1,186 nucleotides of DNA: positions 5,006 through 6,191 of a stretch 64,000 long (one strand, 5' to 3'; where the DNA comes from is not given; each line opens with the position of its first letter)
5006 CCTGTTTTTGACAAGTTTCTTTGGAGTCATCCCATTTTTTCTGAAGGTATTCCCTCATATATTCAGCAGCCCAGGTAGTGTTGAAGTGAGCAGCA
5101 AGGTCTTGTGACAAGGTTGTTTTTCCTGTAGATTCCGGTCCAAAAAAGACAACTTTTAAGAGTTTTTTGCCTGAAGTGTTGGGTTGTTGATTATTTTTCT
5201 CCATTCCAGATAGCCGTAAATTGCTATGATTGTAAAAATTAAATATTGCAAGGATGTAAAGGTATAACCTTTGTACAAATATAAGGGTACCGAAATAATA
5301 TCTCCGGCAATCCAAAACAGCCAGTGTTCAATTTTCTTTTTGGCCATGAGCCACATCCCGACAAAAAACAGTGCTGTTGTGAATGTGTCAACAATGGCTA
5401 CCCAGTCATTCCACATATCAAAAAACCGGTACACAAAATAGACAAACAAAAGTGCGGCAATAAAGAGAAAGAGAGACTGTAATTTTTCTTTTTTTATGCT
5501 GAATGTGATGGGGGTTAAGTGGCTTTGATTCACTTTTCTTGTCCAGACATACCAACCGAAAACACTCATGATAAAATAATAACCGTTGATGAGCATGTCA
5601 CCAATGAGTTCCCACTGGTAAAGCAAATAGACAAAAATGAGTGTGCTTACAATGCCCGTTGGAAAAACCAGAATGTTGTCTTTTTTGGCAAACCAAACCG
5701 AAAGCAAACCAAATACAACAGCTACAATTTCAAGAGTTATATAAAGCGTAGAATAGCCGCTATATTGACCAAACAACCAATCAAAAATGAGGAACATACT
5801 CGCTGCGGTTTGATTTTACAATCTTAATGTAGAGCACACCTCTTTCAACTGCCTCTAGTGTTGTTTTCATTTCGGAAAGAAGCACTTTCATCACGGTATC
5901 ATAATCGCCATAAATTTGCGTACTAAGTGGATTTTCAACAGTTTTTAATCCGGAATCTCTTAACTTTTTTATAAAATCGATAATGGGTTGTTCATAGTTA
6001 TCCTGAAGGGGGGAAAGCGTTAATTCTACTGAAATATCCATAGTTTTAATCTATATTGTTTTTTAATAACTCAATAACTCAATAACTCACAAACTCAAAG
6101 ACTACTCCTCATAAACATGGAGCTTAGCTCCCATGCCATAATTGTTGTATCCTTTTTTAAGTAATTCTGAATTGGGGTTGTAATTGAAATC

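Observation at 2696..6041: Five overlapping genes form a vitamin-salvage operon (ykoF-like, pnuC, NRK kinase, DUF4301, arfB); DUF4301 may supply a missing enzymatic step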

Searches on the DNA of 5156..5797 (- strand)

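Call 64: search_rna_families(sources=[L090, L091, L083, L084], threshold=evalue, max_evalue=0.01)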
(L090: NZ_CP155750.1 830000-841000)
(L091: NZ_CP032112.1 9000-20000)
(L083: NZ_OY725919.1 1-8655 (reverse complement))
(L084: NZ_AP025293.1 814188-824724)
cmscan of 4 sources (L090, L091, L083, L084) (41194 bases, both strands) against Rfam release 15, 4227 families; matches with E-value up to 0.01: 3.
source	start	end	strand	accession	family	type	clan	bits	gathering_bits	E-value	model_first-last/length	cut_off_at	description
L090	4439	4548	+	RF00059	TPP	Cis-reg; riboswitch;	-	66.4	54.3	5.1e-11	1-105/105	no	TPP riboswitch aptamer (THI element)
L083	2580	2676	+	RF00059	TPP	Cis-reg; riboswitch;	-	63.9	54.3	2e-10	1-105/105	no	TPP riboswitch aptamer (THI element)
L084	6242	6350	+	RF00059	TPP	Cis-reg; riboswitch;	-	46.1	54.3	5e-06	1-105/105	no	TPP riboswitch aptamer (THI element)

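Call 106: search_rna_families(sources=[L107, L160, L159, L167, L170, L173, L175], threshold=gathering)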
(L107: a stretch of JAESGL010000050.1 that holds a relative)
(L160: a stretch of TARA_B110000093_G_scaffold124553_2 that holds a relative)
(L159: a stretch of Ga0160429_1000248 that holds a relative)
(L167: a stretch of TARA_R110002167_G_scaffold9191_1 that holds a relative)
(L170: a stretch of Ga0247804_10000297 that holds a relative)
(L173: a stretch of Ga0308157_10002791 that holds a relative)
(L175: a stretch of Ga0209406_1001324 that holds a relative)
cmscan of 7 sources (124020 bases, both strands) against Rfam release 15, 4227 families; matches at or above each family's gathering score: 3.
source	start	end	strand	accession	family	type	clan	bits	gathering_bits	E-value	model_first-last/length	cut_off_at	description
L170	11191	11296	+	RF00059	TPP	Cis-reg; riboswitch;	-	62.5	54.3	1.3e-09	1-105/105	no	TPP riboswitch aptamer (THI element)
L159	12050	12158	+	RF00059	TPP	Cis-reg; riboswitch;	-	60.2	54.3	5e-09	1-105/105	no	TPP riboswitch aptamer (THI element)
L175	873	931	-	RF01726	SAM-II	Cis-reg; riboswitch;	-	49.5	44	3.6e-06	1-60/60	no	SAM-II riboswitch aptamer (SAM-II long loop)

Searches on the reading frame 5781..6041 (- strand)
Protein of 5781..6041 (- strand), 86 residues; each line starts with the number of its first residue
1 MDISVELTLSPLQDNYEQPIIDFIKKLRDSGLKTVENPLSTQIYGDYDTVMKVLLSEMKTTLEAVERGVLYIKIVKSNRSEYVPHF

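Call 3: search_protein_families(library=pfam, proteins=[window:5781-6041:-], max_evalue=0.01)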
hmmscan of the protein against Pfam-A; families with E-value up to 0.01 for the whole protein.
window:5781-6041:- (86 aa): 1 family
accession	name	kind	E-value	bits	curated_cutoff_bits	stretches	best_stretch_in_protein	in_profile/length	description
PF01910.22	Thiamine_BP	-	2.4e-07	31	24.9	1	5-75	1-75/92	Thiamine-binding protein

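Call 4: search_protein_families(library=ncbifam, proteins=[window:5781-6041:-], max_evalue=0.01)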
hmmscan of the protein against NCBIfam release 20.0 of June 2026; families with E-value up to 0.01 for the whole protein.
window:5781-6041:- (86 aa): 2 families
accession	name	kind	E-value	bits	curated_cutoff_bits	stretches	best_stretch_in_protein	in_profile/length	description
TIGR00106.1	TIGR00106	hypoth_equivalog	0.00093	19.8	54.7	1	22-75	23-77/97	MTH1187 family thiamine-binding protein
NF041210.1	his_kin_PieS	equivalog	0.0087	15.1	850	1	34-75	349-390/474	two component system sensor histidine kinase PieS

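Call 104: search_solved_structures(query=window:5781-6041:-, max_evalue=1, show_alignments=2)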
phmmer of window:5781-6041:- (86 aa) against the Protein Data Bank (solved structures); distinct sequences matched with E-value up to 1: 1.
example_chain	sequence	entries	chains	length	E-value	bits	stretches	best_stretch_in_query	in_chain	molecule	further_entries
2eky_A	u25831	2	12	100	0.06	16.9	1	17-77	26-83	UPF0045 protein MJ1052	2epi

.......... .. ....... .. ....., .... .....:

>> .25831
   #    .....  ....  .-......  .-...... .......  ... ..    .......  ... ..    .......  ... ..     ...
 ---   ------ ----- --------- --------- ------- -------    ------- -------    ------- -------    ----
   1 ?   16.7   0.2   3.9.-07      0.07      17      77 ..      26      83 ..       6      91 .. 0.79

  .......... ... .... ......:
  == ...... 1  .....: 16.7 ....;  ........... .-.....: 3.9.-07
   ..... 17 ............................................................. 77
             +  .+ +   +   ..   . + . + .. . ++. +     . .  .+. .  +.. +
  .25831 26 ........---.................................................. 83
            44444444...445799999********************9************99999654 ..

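Call 116: find_homologous_proteins(query=window:5781-6041:-, max_evalue=0.001)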
Query window:5781-6041:- (86 aa): 1286 proteins with E <= 0.001 among 1286 candidates; the best 120 are listed.
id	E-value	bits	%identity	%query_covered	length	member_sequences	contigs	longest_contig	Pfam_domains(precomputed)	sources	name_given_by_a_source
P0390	5.4e-48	178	100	100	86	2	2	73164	PF01910.23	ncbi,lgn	-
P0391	6.9e-46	171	97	100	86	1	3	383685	PF01910.23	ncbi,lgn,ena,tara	tara:strand:+ start:31530 stop:31790 length:261 start_codon:yes stop_codon:yes gene_type:complete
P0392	5.2e-45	168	94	100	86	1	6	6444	PF01910.23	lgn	-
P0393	3.6e-43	162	91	100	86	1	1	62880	PF01910.23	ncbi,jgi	-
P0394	4.0e-43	162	90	100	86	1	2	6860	PF01910.23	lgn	-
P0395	1.2e-42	161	90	100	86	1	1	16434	PF01910.23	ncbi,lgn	-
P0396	8.0e-42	158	90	100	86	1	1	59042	PF01910.23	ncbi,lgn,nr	ncbi:MAG: thiamine-binding protein [Flavobacteriaceae bacterium]|nr:thiamine-binding protein [Flavob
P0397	2.4e-41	157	90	100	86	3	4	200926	PF01910.23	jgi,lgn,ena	jgi:uncharacterized protein YqgV (UPF0045/DUF77 family)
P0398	2.8e-41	156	88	100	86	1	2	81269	PF01910.23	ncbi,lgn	ncbi:MAG: thiamine-binding protein [Flavobacteriaceae bacterium]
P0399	5.1e-40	152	85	100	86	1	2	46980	PF01910.23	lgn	-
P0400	1.3e-39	151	85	100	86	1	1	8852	PF01910.23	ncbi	-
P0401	1.5e-39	151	85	100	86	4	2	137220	PF01910.23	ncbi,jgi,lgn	-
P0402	2.4e-39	150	86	100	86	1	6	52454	PF01910.23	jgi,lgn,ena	-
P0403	3.3e-39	150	85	100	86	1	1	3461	PF01910.23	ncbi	-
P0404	5.9e-39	149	85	100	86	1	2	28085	PF01910.23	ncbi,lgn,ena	-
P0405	2.1e-38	147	83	100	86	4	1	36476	PF01910.23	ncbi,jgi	-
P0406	1.2e-37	145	81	100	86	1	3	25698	PF01910.23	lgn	-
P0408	2.1e-37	144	81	100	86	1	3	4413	PF01910.23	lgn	-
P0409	2.3e-37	144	81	100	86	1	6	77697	PF01910.23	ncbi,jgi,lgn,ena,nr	ncbi:MAG: hypothetical protein CVU03_08065 [Bacteroidetes bacterium HGW-Bacteroidetes-2]|jgi:unchara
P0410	2.4e-37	144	85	100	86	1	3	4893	PF01910.23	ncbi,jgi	jgi:uncharacterized protein YqgV (UPF0045/DUF77 family)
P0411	2.7e-37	144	78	100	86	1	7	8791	PF01910.23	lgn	-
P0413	9.0e-37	142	80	100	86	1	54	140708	PF01910.23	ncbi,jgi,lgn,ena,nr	ncbi:MAG: hypothetical protein COZ75_06930 [Flavobacteriaceae bacterium CG_4_8_14_3_um_filter_34_10]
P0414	2.9e-36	140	80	100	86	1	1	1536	PF01910.23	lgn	-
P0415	4.0e-36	140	79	100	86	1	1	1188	PF01910.23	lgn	-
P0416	4.3e-36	140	78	100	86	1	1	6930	PF01910.23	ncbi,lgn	ncbi:MAG: thiamine-binding protein [Flavobacteriaceae bacterium]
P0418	5.7e-36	139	79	100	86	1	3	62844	PF01910.23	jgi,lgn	-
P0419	6.8e-36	139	79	100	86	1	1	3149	PF01910.23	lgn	-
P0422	7.5e-36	139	77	100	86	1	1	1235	PF01910.23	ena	-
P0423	7.6e-36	139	79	100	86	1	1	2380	PF01910.23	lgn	-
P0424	7.6e-36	139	77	100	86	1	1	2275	PF01910.23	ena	-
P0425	1.1e-35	139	78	100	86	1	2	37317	PF01910.23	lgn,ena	-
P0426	1.5e-35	138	76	100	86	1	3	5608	PF01910.23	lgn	-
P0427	2.3e-35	137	78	100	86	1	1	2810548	PF01910.23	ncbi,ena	-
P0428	2.5e-35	137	78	100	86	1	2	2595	PF01910.23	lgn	-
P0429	2.5e-35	137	78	100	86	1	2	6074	PF01910.23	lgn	-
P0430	2.9e-35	137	77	100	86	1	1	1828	PF01910.23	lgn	-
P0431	3.6e-35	137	79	100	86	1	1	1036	PF01910.23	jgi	jgi:uncharacterized protein YqgV (UPF0045/DUF77 family)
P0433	3.8e-35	137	76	100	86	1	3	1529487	PF01910.23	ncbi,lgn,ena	-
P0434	3.9e-35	137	76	100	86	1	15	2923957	PF01910.23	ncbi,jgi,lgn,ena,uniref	ncbi:thiamine-binding protein [Patiriisocius sp. Uisw_047]|jgi:uncharacterized protein YqgV (UPF0045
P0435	4.1e-35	137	77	100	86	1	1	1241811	PF01910.23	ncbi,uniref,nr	ncbi:thiamine-binding protein [Cochleicola gelatinilyticus]|uniref:Thiamine-binding protein domain-c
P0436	4.1e-35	137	76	100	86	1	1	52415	PF01910.23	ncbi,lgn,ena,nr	ncbi:MAG TPA: hypothetical protein ENH91_14980 [Leeuwenhoekiella sp.]|nr:hypothetical protein [Leeuw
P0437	5.1e-35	136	79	100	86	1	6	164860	PF01910.23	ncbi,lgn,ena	-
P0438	5.3e-35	136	76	100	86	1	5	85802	PF01910.23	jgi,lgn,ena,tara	jgi:uncharacterized protein YqgV (UPF0045/DUF77 family)|tara:strand:- start:190 stop:450 length:261 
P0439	5.3e-35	136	79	100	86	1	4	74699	PF01910.23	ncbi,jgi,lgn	jgi:uncharacterized protein YqgV (UPF0045/DUF77 family)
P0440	5.8e-35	136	76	100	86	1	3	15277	PF01910.23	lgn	-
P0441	5.8e-35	136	77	100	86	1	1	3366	PF01910.23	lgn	-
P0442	7.2e-35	136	76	100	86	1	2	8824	PF01910.23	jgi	jgi:uncharacterized protein YqgV (UPF0045/DUF77 family)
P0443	8.1e-35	136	76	100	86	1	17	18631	PF01910.23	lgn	-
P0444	1.1e-34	135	76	100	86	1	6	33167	PF01910.23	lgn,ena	-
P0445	1.2e-34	135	76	100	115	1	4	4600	PF01910.23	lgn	-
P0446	1.2e-34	135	77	100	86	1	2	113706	PF01910.23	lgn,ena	-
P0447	1.3e-34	135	78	100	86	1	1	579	PF01910.23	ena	-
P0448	1.4e-34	135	76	100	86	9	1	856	PF01910.23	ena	-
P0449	1.6e-34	135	77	100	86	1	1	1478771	PF01910.23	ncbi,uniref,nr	ncbi:hypothetical protein ULMS_01170 [Patiriisocius marinistellae]|uniref:Thiamine-binding protein d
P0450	1.6e-34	135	79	100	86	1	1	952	PF01910.23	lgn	-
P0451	1.9e-34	135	76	100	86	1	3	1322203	PF01910.23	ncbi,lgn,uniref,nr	ncbi:thiamine-binding protein [Ulvibacter litoralis]|uniref:Uncharacterized conserved protein YqgV, 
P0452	2.0e-34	135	74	100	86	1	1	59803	PF01910.23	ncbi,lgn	-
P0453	2.1e-34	134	74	100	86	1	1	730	PF01910.23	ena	-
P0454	2.1e-34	134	77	100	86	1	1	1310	PF01910.23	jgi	-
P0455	2.4e-34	134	78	100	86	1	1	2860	PF01910.23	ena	-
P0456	2.5e-34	134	77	100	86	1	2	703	PF01910.23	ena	-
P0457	2.7e-34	134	76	100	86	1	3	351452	PF01910.23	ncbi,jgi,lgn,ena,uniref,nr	ncbi:thiamine-binding protein [Altibacter sp.]|uniref:thiamine-binding protein n=1 Tax=Altibacter sp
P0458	2.8e-34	134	77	100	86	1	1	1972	PF01910.23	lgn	-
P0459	2.8e-34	134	77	100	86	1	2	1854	PF01910.23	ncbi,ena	-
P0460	3.0e-34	134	77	100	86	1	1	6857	PF01910.23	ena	-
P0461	3.3e-34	134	73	100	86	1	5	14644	PF01910.23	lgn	-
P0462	3.3e-34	134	76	100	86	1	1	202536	PF01910.23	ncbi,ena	-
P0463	3.4e-34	134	76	100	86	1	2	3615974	PF01910.23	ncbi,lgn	-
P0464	3.6e-34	134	78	100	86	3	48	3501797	PF01910.23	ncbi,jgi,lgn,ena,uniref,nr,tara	ncbi:thiamine-binding protein [Leeuwenhoekiella aequorea]|jgi:uncharacterized protein YqgV (UPF0045/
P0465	3.6e-34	134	74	100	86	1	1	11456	PF01910.23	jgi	jgi:uncharacterized protein YqgV (UPF0045/DUF77 family)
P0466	3.7e-34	134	77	100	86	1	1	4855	PF01910.23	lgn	-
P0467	3.7e-34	134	77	100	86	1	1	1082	PF01910.23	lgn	-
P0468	3.8e-34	134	76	100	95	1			PF01910.23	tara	tara:strand:+ start:835 stop:1122 length:288 start_codon:yes stop_codon:yes gene_type:complete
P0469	4.2e-34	133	77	100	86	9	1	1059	PF01910.23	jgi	-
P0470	4.6e-34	133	76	100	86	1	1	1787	PF01910.23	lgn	-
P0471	4.6e-34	133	76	100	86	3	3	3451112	PF01910.23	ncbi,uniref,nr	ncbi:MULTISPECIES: thiamine-binding protein [Aequorivita]|uniref:Thiamine-binding protein n=2 Tax=Ae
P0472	5.4e-34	133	76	100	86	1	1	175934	PF01910.23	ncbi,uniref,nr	ncbi:thiamine-binding protein [Aequorivita sp. F47161]|uniref:Thiamine-binding protein n=1 Tax=Aequo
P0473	6.3e-34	133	76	100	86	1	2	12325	PF01910.23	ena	-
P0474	6.4e-34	133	77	100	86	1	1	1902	PF01910.23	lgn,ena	-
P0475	6.8e-34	133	77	100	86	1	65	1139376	PF01910.23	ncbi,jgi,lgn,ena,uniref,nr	ncbi:thiamine-binding protein [Aequorivita sinensis]|uniref:thiamine-binding protein n=1 Tax=Aequori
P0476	6.9e-34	133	78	100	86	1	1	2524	PF01910.23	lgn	-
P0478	8.5e-34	133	74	100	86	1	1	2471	PF01910.23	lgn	-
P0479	8.7e-34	132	77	100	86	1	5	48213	PF01910.23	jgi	jgi:uncharacterized protein YqgV (UPF0045/DUF77 family)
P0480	8.8e-34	132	76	100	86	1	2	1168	PF01910.23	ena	-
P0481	9.6e-34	132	77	100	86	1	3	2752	PF01910.23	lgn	-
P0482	1.0e-33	132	78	100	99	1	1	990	PF01910.23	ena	-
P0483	1.1e-33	132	77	100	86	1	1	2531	PF01910.23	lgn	-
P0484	1.1e-33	132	74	100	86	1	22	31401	PF01910.23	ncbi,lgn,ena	-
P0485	1.2e-33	132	74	100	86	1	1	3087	PF01910.23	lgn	-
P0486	1.2e-33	132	74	100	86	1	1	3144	PF01910.23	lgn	-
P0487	1.2e-33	132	76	100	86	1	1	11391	PF01910.23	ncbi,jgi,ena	-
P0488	1.2e-33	132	76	100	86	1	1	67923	PF01910.23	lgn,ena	-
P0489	1.3e-33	132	74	100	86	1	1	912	PF01910.23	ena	-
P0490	1.3e-33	132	77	100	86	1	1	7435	PF01910.23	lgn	-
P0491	1.4e-33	132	74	100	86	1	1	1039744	PF01910.23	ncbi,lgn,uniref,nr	ncbi:thiamine-binding protein [Ulvibacter antarcticus]|uniref:Uncharacterized protein YqgV (UPF0045/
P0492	1.4e-33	132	74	100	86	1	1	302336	PF01910.23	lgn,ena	-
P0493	1.5e-33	132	76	100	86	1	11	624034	PF01910.23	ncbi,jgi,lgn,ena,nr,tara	ncbi:MAG: hypothetical protein CL526_03965 [Aequorivita sp.]|nr:hypothetical protein [Aequorivita sp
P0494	1.5e-33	132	74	100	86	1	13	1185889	PF01910.23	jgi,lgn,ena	jgi:uncharacterized protein YqgV (UPF0045/DUF77 family)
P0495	1.5e-33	132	74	100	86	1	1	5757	PF01910.23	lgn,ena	-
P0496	1.5e-33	132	74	100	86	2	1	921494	PF01910.23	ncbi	ncbi:hypothetical protein [Aureisphaera sp.]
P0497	1.5e-33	132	73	100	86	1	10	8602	PF01910.23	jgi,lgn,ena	-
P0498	1.5e-33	132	76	100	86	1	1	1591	PF01910.23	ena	-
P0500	1.6e-33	132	74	100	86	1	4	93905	PF01910.23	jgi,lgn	jgi:uncharacterized protein YqgV (UPF0045/DUF77 family)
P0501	1.7e-33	132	74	100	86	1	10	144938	PF01910.23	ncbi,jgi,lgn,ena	jgi:uncharacterized protein YqgV (UPF0045/DUF77 family)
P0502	1.8e-33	131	76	100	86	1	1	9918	PF01910.23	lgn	-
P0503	1.8e-33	131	73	100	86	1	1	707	PF01910.23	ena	-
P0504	1.9e-33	131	76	100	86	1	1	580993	PF01910.23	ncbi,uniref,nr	ncbi:thiamine-binding protein [Aequorivita sediminis]|uniref:thiamine-binding protein n=1 Tax=Aequor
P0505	2.0e-33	131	74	100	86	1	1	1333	PF01910.23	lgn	-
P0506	2.4e-33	131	76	100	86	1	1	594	PF01910.23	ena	-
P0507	2.4e-33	131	77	100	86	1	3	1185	PF01910.23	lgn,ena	-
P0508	2.4e-33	131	74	100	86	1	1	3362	PF01910.23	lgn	-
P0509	2.4e-33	131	77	100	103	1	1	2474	PF01910.23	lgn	-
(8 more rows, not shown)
